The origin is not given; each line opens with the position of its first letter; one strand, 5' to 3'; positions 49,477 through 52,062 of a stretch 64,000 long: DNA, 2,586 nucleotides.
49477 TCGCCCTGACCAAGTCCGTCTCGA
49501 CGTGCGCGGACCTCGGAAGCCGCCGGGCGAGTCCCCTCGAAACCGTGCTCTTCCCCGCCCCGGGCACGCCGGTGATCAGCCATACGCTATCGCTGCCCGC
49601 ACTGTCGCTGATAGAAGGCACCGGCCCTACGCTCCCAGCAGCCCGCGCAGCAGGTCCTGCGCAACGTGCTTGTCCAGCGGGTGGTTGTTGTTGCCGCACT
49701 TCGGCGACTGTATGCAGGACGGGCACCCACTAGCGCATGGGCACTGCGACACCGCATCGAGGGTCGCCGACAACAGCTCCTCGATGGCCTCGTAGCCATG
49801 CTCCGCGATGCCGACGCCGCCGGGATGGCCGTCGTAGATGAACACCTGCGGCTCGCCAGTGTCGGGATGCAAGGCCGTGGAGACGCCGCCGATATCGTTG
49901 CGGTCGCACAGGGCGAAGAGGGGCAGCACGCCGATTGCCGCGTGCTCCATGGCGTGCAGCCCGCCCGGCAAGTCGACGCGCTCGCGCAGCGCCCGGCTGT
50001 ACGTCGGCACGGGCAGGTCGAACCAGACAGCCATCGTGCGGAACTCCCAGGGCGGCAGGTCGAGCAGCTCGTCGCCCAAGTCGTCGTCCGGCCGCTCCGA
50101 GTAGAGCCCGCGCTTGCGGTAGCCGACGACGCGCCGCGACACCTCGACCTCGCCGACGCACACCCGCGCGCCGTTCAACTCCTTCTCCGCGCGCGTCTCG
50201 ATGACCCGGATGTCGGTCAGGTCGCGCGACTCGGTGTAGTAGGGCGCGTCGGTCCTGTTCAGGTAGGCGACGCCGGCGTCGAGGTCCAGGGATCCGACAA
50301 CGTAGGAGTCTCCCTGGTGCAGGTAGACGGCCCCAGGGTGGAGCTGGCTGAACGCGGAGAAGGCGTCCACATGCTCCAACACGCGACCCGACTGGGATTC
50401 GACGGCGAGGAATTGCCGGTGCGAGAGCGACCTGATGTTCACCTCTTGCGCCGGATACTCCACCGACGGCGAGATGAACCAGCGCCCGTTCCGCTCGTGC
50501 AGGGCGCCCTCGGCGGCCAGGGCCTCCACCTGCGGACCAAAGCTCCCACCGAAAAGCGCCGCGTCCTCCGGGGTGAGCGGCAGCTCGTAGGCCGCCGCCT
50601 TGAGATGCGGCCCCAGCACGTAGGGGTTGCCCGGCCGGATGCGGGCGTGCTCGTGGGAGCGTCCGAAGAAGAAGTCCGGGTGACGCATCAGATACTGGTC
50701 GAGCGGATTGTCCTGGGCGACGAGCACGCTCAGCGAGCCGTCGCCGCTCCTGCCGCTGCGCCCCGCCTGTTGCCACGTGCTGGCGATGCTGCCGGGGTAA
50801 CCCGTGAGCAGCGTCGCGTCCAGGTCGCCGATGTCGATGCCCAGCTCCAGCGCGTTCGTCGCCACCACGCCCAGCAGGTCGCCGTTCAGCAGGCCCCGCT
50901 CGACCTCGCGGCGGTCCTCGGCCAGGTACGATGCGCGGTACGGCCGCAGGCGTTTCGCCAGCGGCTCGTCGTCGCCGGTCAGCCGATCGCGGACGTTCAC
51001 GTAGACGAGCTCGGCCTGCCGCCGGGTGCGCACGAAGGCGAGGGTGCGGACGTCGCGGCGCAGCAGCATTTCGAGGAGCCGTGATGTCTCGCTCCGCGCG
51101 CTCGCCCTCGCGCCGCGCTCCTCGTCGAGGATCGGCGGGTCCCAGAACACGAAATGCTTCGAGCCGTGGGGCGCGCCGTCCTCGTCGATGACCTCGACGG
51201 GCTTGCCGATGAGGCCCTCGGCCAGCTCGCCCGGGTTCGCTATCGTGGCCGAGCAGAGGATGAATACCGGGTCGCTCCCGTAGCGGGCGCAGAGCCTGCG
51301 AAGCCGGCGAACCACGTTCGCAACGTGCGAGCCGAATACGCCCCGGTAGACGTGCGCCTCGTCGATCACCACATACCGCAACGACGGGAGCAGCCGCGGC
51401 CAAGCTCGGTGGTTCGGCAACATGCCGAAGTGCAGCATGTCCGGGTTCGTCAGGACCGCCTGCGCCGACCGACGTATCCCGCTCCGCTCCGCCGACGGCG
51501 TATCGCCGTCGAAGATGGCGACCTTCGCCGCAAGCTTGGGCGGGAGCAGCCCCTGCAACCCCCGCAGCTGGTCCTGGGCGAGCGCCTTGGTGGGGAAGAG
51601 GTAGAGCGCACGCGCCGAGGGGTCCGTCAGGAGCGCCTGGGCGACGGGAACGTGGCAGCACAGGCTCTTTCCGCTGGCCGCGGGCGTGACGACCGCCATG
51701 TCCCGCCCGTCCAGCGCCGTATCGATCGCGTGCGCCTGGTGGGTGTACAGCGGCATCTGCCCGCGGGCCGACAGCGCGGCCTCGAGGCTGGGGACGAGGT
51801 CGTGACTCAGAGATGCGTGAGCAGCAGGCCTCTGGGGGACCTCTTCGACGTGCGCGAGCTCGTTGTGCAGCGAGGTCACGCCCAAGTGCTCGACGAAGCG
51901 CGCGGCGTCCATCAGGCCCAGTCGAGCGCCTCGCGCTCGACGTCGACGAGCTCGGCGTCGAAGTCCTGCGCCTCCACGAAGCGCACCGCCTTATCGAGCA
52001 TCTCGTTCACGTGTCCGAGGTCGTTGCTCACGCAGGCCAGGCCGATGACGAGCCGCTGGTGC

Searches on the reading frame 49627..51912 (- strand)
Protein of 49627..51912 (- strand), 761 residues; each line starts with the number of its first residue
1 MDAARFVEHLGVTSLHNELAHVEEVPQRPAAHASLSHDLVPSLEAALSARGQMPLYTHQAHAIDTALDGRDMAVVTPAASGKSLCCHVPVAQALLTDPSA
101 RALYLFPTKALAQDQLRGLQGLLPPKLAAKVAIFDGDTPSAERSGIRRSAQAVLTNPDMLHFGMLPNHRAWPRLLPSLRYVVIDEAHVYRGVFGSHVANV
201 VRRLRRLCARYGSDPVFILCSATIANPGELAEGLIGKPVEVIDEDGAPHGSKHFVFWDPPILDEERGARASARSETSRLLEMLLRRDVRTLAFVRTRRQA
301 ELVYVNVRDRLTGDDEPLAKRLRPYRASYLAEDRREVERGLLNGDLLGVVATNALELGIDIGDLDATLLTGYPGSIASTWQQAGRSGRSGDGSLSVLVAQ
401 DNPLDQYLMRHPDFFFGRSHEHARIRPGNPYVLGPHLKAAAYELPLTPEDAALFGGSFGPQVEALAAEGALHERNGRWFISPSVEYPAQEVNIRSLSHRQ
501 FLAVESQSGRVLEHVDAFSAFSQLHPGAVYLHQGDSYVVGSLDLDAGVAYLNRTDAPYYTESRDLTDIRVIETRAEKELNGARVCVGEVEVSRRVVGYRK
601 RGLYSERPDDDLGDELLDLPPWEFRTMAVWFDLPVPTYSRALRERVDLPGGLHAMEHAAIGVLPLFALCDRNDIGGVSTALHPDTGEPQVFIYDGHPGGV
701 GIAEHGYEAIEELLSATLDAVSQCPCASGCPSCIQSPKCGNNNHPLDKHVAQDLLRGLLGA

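Call 17: search_protein_families(library=pfam, proteins=[window:49627-51912:-], max_evalue=0.001)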
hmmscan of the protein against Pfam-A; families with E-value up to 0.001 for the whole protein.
window:49627-51912:- (761 aa): 4 families
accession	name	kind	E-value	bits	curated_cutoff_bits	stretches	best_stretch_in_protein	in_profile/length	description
PF00270.35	DEAD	-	6.7e-29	101.2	26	1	57-225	2-161/167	DEAD/DEAH box helicase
PF09369.15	MZB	-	3.6e-25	88.9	24.2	1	656-734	2-80/80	MrfA Zn-binding domain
PF22982.3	WHD_HRQ1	-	1.9e-12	48.5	27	1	426-495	2-69/70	ATP-dependent helicase HRQ1, winged helix domain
PF00271.37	Helicase_C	-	4.3e-11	43.5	23.5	1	279-390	6-110/110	Helicase conserved C-terminal domain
